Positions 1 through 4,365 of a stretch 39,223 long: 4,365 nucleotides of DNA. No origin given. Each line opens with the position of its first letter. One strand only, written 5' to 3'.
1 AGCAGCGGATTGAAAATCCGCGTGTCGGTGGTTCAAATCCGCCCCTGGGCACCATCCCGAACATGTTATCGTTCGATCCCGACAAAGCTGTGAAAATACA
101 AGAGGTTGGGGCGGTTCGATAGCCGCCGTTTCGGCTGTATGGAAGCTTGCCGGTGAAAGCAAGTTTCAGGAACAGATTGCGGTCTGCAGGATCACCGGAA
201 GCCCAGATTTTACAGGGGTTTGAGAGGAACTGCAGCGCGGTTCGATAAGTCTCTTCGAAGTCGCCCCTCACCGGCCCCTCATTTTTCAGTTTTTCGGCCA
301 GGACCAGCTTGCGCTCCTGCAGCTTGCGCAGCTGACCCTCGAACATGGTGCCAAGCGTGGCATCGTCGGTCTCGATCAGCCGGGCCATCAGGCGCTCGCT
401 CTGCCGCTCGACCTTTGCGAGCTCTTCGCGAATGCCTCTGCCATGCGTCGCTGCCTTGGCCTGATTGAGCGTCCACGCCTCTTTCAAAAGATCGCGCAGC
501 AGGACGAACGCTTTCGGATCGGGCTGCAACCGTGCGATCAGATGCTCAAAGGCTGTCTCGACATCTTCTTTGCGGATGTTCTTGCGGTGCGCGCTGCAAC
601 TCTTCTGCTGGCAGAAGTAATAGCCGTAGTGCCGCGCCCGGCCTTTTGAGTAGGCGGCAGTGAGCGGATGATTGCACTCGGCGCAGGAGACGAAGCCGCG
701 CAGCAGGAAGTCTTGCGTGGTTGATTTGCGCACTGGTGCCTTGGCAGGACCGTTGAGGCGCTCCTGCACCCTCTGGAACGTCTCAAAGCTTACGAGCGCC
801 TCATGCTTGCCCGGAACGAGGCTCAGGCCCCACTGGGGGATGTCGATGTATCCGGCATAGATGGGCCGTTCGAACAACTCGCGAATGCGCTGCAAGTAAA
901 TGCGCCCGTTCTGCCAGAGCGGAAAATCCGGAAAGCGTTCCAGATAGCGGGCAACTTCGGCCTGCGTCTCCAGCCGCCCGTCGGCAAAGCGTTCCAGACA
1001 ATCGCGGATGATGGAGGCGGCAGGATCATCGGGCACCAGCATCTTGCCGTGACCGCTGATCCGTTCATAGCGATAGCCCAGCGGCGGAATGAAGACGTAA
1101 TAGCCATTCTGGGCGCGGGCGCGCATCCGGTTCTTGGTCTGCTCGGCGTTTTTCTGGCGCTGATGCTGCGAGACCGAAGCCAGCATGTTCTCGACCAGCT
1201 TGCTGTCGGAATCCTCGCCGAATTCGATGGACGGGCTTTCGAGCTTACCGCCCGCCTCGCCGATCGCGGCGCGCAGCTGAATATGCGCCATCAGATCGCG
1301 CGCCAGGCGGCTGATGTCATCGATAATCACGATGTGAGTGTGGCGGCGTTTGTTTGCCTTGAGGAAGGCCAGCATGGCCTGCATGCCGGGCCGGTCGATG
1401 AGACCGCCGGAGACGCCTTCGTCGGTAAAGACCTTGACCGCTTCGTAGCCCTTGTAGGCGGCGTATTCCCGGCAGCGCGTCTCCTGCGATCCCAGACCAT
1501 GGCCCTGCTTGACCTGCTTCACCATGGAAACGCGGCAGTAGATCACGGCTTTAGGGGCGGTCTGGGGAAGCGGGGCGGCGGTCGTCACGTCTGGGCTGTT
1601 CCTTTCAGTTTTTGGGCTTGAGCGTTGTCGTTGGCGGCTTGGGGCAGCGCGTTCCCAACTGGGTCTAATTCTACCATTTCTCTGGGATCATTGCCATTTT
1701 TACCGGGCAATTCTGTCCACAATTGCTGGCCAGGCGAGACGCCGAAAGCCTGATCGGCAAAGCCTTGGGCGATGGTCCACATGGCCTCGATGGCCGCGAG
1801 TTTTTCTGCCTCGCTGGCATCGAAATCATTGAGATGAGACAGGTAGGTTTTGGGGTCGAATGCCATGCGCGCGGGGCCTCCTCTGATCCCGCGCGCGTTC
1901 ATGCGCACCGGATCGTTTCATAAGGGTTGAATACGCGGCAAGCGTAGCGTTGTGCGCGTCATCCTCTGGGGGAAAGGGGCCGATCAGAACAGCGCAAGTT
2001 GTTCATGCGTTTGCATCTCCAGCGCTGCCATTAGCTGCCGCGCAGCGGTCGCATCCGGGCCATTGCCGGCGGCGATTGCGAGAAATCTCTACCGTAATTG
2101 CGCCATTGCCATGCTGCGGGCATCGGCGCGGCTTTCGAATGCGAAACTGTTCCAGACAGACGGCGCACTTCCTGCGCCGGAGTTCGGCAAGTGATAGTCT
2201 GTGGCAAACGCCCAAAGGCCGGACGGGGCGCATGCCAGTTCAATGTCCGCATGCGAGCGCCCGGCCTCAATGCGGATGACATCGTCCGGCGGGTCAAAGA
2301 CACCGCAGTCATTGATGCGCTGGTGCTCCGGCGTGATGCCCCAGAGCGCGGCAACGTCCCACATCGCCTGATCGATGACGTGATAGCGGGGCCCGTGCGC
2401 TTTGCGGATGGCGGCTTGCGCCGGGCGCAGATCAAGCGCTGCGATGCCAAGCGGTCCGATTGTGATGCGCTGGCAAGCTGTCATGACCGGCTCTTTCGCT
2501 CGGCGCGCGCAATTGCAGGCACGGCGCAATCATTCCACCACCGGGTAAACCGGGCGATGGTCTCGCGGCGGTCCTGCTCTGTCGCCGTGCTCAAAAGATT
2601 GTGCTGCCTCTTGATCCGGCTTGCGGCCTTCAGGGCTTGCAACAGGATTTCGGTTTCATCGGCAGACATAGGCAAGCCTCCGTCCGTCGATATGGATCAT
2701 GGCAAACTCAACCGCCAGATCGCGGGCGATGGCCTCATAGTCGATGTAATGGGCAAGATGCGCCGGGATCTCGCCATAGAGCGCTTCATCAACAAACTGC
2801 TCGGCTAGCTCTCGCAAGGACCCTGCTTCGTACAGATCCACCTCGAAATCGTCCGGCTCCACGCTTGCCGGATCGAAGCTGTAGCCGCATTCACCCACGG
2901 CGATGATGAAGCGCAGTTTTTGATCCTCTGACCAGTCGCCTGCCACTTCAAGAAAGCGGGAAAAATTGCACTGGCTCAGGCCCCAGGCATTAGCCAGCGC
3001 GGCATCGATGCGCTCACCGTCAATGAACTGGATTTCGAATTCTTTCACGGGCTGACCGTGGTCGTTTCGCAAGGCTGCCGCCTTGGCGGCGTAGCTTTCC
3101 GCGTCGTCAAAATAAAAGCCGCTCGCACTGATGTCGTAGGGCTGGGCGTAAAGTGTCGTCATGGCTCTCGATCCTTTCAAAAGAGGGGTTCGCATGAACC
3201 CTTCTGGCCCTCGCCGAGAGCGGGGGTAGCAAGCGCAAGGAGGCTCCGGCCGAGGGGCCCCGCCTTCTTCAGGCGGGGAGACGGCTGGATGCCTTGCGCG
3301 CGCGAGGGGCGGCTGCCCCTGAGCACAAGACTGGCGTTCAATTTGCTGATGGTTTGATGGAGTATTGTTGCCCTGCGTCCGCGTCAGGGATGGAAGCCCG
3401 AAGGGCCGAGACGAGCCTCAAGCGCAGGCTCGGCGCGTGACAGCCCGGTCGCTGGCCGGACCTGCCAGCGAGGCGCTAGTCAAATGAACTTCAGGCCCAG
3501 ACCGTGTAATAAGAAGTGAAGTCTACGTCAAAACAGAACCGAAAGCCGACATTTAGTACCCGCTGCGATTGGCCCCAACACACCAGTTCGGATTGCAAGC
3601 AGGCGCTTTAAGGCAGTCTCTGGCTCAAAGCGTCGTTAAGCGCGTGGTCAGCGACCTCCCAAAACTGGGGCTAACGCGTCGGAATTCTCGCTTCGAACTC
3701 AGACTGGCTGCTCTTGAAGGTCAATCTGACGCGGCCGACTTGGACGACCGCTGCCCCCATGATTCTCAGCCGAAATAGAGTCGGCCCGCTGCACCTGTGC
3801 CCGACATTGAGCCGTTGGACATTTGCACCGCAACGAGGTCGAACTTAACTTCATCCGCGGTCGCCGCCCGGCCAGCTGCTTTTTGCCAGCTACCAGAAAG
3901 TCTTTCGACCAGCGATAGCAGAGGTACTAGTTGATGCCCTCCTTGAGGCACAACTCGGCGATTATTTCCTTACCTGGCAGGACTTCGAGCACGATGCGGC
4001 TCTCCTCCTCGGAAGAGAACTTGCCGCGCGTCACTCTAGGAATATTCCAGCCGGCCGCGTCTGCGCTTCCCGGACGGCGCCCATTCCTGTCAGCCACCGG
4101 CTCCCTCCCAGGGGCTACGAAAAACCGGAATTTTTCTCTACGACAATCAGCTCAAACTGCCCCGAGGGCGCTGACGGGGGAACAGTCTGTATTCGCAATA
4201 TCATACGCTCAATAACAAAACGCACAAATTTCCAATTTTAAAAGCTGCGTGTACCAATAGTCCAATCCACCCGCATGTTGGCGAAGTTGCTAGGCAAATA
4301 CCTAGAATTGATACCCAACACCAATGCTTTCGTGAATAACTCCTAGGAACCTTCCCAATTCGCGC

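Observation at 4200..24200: AT-richer ICE cargo that is almost purely a signalling circuit: alpha-hydroxyketone quorum sensing, PhyR-NepR-EcfG, c-di-GMP and a hybrid kinase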

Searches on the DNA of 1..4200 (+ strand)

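Call 7: search_dna_similar(query=window:1-4200:+, collection=plasmids, mode=near, max_rows=15)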
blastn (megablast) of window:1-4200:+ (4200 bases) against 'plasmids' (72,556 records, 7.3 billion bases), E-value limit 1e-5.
Records with a match: 21; places in all: 22; records where one place covers at least 80% of the query: 0.
Best place of each record, by identity: 95-99% 11; 90-95% 10.
By first word of the organism name: Neorhizobium 5; Sinorhizobium 5; Paracoccus 4; Pseudochrobactrum 4; Shinella 1; Pseudorhodobacter 1; Rhizobium 1.
By predicted mobility (MOB-suite, as given by PLSDB): non-mobilizable 15; conjugative 4; mobilizable 2.
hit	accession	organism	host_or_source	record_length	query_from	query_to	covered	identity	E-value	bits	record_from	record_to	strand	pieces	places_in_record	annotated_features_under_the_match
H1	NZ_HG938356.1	Neorhizobium galegae bv. officinalis bv. officinalis str. ...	Galega officinalis root nodule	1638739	1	55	1%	96.4%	8e-15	92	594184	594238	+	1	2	record has no annotation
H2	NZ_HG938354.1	Neorhizobium galegae bv. orientalis str. HAMBI 540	Galega orientalis root nodule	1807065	1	55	1%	96.4%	8e-15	92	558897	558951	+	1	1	record has no annotation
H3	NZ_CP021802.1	Sinorhizobium meliloti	Medicago sativa,Single Cell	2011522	1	55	1%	96.4%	8e-15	92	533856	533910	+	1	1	none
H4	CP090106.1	Sinorhizobium meliloti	Medicago,Cell culture,Plant nodule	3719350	1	55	1%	96.4%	8e-15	92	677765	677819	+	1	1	none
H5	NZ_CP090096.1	Neorhizobium galegae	Galega,Cell culture,Plant nodule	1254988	1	55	1%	96.4%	8e-15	92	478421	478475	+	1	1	record has no annotation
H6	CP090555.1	Neorhizobium galegae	Galega,Cell culture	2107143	1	55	1%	96.4%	8e-15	92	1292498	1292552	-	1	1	none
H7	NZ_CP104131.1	Sinorhizobium sp. K101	Phaseolus vulgaris,cell ...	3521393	1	55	1%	96.4%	8e-15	92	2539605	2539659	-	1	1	none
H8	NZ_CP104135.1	Sinorhizobium sp. C101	Phaseolus vulgaris,cell ...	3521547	1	55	1%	96.4%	8e-15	92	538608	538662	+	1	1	none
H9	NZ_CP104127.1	Sinorhizobium sp. M103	Phaseolus vulgaris,cell ...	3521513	1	55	1%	96.4%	8e-15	92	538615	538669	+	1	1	none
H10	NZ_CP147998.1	Neorhizobium sp. EC2-8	-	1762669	1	55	1%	96.4%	8e-15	92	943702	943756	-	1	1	record has no annotation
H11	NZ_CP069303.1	Shinella sp. PSBB067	monoisolate,Minnesota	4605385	1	54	1%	96.3%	3e-14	90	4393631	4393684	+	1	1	none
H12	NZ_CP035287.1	Paracoccus versutus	whole organism,soil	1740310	1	55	1%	94.5%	4e-13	86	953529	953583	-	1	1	none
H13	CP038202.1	Paracoccus ferrooxidans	single cell,bioreactor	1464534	1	55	1%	94.5%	4e-13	86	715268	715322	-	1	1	none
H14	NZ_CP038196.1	Paracoccus versutus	single cell,soil adjacent to the roots ...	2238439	1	55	1%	94.5%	4e-13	86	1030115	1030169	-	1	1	none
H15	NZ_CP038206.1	Paracoccus pantotrophus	single cell,soil associated with ...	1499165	1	55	1%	94.5%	4e-13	86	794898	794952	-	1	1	none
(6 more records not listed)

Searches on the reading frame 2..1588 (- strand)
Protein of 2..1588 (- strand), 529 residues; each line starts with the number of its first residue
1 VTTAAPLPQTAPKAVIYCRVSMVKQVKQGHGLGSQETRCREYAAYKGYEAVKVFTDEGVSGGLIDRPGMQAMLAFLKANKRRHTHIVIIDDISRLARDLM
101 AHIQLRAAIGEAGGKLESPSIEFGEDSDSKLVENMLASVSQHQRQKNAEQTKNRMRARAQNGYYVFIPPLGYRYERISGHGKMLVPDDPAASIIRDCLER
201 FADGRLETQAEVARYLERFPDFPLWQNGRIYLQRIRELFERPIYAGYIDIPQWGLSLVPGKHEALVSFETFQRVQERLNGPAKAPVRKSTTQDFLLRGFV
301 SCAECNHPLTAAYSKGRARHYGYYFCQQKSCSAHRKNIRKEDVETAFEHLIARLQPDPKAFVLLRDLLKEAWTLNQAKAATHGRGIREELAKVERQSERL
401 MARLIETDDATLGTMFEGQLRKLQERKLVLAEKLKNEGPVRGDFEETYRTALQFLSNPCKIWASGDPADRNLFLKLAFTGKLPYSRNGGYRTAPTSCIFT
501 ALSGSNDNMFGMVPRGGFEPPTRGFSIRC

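Call 103: search_protein_families(library=pfam, proteins=[window:2-1588:-], max_evalue=0.01)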
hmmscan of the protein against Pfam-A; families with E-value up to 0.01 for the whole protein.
window:2-1588:- (529 aa): 3 families
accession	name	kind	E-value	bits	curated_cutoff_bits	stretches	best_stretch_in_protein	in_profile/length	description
PF00239.26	Resolvase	-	7.2e-28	97.9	23.3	1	14-163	1-144/145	Resolvase, N terminal domain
PF13408.12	Zn_ribbon_recom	-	2.3e-08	34.7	25.3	1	295-350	1-56/58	Recombinase zinc beta ribbon domain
PF07508.19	Recombinase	-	1.8e-05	25.3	21.1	1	191-279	4-100/102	Recombinase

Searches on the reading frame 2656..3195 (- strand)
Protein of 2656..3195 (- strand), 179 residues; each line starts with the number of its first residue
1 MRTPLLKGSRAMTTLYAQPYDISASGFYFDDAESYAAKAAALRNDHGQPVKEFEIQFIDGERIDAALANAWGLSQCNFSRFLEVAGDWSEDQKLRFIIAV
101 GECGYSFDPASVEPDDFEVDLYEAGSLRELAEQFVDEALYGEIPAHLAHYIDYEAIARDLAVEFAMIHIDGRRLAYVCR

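Call 5: search_protein_families(library=pfam, proteins=[window:2656-3195:-], max_evalue=0.01)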
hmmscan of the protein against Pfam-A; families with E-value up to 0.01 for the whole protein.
window:2656-3195:- (179 aa): 1 family
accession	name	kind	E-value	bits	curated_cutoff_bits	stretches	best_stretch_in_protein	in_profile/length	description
PF07275.16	ArdA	-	5.9e-09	37.2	27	1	98-166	87-146/155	Antirestriction protein (ArdA)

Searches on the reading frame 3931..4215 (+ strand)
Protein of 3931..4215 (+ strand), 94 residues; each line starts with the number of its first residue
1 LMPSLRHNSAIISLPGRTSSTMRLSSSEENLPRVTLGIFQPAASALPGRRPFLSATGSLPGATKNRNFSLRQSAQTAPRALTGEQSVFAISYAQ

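Call 5: search_protein_families(library=pfam, proteins=[window:3931-4215:+], max_evalue=0.01)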
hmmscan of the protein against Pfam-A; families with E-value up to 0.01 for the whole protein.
window:3931-4215:+ (94 aa): 0 families
